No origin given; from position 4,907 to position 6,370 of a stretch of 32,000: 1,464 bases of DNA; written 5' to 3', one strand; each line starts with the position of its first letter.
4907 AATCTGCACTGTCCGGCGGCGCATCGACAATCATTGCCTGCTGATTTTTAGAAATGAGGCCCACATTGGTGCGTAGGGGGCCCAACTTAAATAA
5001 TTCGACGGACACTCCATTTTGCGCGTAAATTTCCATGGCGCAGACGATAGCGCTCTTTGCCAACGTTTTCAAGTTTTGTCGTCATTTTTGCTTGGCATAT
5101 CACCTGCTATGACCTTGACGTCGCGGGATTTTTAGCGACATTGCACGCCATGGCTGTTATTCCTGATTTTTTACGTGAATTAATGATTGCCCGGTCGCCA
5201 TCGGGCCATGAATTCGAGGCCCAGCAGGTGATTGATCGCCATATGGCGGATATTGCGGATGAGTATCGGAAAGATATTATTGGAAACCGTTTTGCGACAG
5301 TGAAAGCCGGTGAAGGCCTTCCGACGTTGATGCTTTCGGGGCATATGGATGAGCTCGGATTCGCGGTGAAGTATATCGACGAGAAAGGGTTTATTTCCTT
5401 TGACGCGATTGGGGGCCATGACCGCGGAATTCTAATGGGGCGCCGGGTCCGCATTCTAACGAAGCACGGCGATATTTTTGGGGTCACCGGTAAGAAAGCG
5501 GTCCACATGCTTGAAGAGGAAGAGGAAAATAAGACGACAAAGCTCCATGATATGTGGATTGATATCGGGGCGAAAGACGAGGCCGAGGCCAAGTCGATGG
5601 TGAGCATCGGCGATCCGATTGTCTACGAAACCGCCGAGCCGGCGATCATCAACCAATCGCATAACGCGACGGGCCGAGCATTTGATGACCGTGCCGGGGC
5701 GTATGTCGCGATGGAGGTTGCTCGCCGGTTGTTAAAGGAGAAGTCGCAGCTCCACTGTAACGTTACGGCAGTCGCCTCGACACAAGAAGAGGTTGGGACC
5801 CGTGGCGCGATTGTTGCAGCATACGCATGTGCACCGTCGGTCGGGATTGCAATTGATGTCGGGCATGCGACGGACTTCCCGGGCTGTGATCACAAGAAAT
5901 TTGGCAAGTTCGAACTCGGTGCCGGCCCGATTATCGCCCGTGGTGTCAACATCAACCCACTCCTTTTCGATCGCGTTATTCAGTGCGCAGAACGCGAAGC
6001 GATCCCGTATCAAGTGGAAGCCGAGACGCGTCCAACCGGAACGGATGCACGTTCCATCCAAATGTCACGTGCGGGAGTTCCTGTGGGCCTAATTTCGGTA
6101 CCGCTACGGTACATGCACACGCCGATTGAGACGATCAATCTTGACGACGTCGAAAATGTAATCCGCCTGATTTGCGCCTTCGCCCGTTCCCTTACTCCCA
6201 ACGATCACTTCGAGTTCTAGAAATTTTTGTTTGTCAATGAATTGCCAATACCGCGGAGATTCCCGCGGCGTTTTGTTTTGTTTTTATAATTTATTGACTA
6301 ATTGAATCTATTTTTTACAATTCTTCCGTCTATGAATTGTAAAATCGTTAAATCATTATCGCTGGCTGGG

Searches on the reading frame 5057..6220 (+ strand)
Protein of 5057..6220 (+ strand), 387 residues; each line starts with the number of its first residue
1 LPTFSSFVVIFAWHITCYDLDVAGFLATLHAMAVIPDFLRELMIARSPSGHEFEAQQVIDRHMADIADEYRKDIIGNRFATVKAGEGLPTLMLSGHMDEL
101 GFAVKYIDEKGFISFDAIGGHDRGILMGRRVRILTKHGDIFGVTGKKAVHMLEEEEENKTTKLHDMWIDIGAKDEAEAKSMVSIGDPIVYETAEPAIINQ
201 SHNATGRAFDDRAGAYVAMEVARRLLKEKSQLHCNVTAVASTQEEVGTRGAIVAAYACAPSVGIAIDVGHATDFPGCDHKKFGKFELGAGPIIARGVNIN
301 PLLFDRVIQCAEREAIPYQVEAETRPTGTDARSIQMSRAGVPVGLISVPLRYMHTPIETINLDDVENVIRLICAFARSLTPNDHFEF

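Call 6: search_protein_families(library=pfam, proteins=[window:5057-6220:+])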
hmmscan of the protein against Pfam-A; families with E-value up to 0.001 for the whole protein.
window:5057-6220:+ (387 aa): 3 families
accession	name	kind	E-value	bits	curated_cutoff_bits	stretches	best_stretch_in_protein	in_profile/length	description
PF05343.19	Peptidase_M42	-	2.7e-85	286.4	23.2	1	76-371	1-292/292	M42 glutamyl aminopeptidase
PF01546.33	Peptidase_M20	-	1.2e-09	38.8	24.6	1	205-377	29-205/206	Peptidase family M20/M25/M40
PF04389.22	Peptidase_M28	-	0.00038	20.7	21.3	0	208-255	30-77/193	Peptidase family M28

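Call 32: find_homologous_proteins(query=window:5057-6220:+, max_evalue=1e-40)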
Query window:5057-6220:+ (387 aa): 2828 proteins with E <= 1e-40 among 8000 candidates; the best 120 are listed.
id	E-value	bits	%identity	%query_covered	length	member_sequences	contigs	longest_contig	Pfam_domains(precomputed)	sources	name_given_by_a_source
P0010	4.3e-232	788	98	92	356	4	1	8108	PF01546.34,PF05343.20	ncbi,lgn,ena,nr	ncbi:MAG: M20/M25/M40 family metallo-hydrolase [Opitutales bacterium]|nr:M20/M25/M40 family metallo-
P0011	7.7e-189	645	76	92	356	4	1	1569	PF01546.34,PF04389.23,PF05343.20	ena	-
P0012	9.7e-182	622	72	92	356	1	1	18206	PF01546.34,PF05343.20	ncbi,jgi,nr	ncbi:MAG: M42 family metallopeptidase [Puniceicoccales bacterium]|jgi:endoglucanase|nr:M42 family me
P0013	2.4e-181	621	73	92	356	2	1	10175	PF01546.34,PF05343.20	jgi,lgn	jgi:endoglucanase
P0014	1.3e-180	618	73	92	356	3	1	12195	PF01546.34,PF05343.20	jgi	jgi:endoglucanase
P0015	3.2e-179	614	72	92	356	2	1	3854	PF01546.34,PF05343.20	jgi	jgi:endoglucanase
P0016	7.4e-179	613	74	92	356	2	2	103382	PF01546.34,PF04389.23,PF05343.20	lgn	-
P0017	5.3e-175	600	72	92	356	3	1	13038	PF01546.34,PF05343.20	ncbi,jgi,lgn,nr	ncbi:MAG: M20/M25/M40 family metallo-hydrolase [Puniceicoccales bacterium]|jgi:endoglucanase|nr:M20/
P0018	2.3e-174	598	70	92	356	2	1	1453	PF01546.34,PF05343.20,PF02127.21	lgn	-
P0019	4.0e-172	590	72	89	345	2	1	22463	PF01546.34,PF05343.20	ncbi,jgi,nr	ncbi:MAG: M42 family metallopeptidase [Puniceicoccales bacterium]|jgi:endoglucanase|nr:M42 family me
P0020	9.7e-172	589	70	92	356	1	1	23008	PF01546.34,PF05343.20,PF02127.21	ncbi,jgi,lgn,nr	ncbi:MAG: M42 family metallopeptidase [Puniceicoccales bacterium]|jgi:endoglucanase|nr:M42 family me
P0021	4.8e-170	584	70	92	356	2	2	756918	PF01546.34,PF05343.20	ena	-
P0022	3.3e-169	581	70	89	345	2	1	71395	PF01546.34,PF05343.20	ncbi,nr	ncbi:MAG: M42 family metallopeptidase [Puniceicoccales bacterium]|nr:M42 family metallopeptidase [Pu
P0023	1.7e-167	575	69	92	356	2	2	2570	PF01546.34,PF05343.20,PF02127.21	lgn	-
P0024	1.1e-150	520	61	91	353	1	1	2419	PF01546.34,PF05343.20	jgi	jgi:endoglucanase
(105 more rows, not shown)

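Call 33: find_encoding_contigs(protein=P0010, flank=10000, max_places=3)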
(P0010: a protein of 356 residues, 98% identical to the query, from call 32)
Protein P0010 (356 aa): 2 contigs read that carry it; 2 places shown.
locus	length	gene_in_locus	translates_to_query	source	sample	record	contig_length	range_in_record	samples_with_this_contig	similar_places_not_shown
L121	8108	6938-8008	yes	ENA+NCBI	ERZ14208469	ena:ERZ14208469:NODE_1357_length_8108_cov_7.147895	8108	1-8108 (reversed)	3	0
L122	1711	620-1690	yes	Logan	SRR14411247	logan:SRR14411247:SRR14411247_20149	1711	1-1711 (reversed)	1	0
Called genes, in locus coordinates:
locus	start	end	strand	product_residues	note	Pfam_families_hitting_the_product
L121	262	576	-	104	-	PF02699:YajC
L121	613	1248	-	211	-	PF13580:SIS_2, PF01380:SIS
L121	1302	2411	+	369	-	PF00953:Glycos_transf_4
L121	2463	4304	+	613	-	PF13522:GATase_6, PF13537:GATase_7, PF01380:SIS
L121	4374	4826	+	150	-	PF02577:BFN_dom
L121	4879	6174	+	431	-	PF00158:Sigma54_activat (faint), PF05496:RuvB_N, PF13191:AAA_16 (faint), PF20720:nSTAND3 (weak), PF00004:AAA, PF07728:AAA_5 (faint), PF16193:AAA_assoc_2, PF12002:MgsA_C, +1 more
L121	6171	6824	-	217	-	PF00753:Lactamase_B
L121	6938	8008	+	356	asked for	PF05343:Peptidase_M42, PF01546:Peptidase_M20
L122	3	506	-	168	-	?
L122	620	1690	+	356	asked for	PF05343:Peptidase_M42, PF01546:Peptidase_M20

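Call 34: find_encoding_contigs(protein=P0016, flank=10000, max_places=2)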
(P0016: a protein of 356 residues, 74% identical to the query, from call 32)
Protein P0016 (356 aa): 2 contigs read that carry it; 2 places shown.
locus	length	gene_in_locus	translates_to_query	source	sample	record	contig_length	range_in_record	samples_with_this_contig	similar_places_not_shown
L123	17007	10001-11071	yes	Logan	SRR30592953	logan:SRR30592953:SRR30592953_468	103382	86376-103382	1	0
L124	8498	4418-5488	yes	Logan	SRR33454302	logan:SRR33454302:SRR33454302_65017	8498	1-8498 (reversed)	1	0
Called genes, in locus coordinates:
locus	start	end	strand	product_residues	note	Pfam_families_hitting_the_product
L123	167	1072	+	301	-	PF01346:FKBP_N, PF00254:FKBP_C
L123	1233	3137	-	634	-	PF01764:Lipase_3 (weak)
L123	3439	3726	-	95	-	PF02699:YajC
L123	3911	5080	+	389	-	PF00953:Glycos_transf_4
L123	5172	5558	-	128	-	-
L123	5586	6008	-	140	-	-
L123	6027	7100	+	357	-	PF01380:SIS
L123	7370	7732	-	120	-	-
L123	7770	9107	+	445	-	PF05496:RuvB_N, PF13191:AAA_16 (faint), PF14532:Sigma54_activ_2 (faint), PF20720:nSTAND3 (faint), PF00004:AAA, PF07728:AAA_5 (faint), PF16193:AAA_assoc_2, PF12002:MgsA_C, +1 more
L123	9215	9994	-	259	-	PF00753:Lactamase_B, PF12706:Lactamase_B_2 (weak)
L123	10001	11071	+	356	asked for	PF05343:Peptidase_M42, PF04389:Peptidase_M28 (faint), PF01546:Peptidase_M20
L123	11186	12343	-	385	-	PF00437:T2SSE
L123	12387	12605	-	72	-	-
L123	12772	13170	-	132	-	-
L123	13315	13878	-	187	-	-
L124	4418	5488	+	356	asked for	PF05343:Peptidase_M42, PF04389:Peptidase_M28 (faint), PF01546:Peptidase_M20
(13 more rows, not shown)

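Call 35: find_encoding_contigs(protein=P0021, flank=10000, max_places=2)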
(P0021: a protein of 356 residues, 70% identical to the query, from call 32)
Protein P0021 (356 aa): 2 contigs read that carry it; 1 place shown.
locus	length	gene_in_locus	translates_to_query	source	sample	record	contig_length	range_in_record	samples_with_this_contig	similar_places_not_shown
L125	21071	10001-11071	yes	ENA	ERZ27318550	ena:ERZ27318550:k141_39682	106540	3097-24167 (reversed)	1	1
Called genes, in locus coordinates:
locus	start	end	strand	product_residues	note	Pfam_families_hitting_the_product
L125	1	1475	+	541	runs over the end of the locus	PF00118:Cpn60_TCP1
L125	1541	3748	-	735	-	-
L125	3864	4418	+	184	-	-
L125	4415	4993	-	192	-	PF02075:RuvC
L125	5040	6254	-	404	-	PF28597:T2SSF_N, PF00482:T2SSF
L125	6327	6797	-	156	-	PF02577:BFN_dom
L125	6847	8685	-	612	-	PF13522:GATase_6, PF13537:GATase_7, PF01380:SIS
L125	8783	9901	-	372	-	PF00953:Glycos_transf_4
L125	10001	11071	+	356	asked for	PF05343:Peptidase_M42, PF01546:Peptidase_M20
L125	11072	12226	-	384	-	PF00437:T2SSE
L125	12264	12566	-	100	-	-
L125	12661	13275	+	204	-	PF07638:Sigma70_ECF (faint), PF04542:Sigma70_r2, PF08281:Sigma70_r4_2, PF04545:Sigma70_r4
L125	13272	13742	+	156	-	-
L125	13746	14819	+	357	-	PF13365:Trypsin_2, PF00595:PDZ, PF13180:PDZ_2, PF17820:PDZ_6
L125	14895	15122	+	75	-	-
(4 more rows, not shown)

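Call 71: find_related_loci(query=window:5150-6220:+, collection=metagenome_contigs, flank=10000)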
Query window:5150-6220:+ (356 aa) in metagenome_contigs; peptide patterns used: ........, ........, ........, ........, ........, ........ (x = any residue, [..] = any of these).
444 stretches matched a pattern; 350 encode a relative of the query (tblastn E <= 1e-3); the best 80 are kept; 80 distinct loci.
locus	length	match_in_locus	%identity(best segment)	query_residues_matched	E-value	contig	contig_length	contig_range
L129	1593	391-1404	50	7-349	3e-111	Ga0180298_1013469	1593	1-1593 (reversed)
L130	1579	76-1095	51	7-350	1e-111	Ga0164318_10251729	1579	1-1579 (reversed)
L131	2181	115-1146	47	6-354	4e-107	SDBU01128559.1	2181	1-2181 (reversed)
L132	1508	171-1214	45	6-354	2e-106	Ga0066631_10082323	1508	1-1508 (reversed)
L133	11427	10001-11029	48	7-354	9e-99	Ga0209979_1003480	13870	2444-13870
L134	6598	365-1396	47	6-354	5e-98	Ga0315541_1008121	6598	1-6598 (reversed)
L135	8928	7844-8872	47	7-354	7e-98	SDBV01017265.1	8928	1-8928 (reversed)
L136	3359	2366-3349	47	6-334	4e-99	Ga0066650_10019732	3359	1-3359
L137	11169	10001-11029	47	7-354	3e-97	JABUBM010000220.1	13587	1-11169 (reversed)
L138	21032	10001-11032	47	6-354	6e-97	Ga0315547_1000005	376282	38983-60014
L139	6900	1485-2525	45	7-354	3e-96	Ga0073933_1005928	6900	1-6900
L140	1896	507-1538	47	6-354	5e-101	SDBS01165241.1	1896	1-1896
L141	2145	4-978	47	25-354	4e-98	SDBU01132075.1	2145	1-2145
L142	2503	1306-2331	46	7-354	1e-96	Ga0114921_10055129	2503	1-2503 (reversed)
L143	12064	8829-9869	43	7-354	7e-93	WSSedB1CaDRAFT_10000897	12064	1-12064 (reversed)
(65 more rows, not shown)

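Call 72: find_encoding_contigs(protein=P0022, flank=6000, max_places=2)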
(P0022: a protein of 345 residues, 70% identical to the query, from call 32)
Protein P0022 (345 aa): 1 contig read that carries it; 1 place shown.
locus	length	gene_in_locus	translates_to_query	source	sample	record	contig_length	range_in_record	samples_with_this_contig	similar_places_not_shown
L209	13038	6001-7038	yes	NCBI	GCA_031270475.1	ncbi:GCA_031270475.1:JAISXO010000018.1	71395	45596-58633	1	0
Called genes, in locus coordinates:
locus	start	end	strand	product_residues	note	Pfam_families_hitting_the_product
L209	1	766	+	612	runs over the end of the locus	PF13522:GATase_6, PF13537:GATase_7, PF01380:SIS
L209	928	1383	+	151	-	PF02577:BFN_dom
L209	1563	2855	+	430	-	PF05496:RuvB_N, PF13191:AAA_16 (faint), PF00004:AAA, PF07728:AAA_5 (faint), PF16193:AAA_assoc_2, PF12002:MgsA_C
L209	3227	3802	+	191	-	PF13637:Ank_4 (faint)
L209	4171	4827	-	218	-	PF00753:Lactamase_B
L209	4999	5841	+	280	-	PF12796:Ank_2, PF13637:Ank_4 (faint), PF00023:Ank (faint), PF13857:Ank_5 (faint), PF12796:Ank_2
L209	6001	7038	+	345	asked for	PF05343:Peptidase_M42, PF01546:Peptidase_M20 (weak)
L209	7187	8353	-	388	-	PF00437:T2SSE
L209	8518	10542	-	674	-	-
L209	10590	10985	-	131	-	-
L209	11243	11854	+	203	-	PF04542:Sigma70_r2, PF08281:Sigma70_r4_2, PF04545:Sigma70_r4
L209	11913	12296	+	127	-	-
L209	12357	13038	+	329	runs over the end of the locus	PF13365:Trypsin_2, PF13180:PDZ_2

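Call 73: find_encoding_contigs(protein=P0012, flank=6000, max_places=2)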
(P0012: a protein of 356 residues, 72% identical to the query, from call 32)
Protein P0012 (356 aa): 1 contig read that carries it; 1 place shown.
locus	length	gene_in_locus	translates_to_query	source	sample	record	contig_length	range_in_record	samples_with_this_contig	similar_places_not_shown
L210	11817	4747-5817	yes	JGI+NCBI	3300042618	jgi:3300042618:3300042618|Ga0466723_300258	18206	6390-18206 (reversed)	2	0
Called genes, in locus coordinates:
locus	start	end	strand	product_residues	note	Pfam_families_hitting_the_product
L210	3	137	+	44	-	?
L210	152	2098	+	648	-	PF02878:PGM_PMM_I, PF02879:PGM_PMM_II, PF02880:PGM_PMM_III (weak)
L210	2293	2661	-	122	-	-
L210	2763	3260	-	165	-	-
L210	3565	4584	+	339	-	PF00023:Ank (faint), PF12796:Ank_2, PF13606:Ank_3 (faint), PF13857:Ank_5 (faint), PF12796:Ank_2, PF13637:Ank_4 (weak)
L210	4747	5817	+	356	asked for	PF05343:Peptidase_M42, PF01546:Peptidase_M20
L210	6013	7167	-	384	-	PF00437:T2SSE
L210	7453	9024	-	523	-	-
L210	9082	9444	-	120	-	-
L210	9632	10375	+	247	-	PF07638:Sigma70_ECF (weak), PF04542:Sigma70_r2, PF08281:Sigma70_r4_2, PF04545:Sigma70_r4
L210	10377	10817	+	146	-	-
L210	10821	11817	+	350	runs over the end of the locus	PF13365:Trypsin_2, PF13180:PDZ_2 (weak)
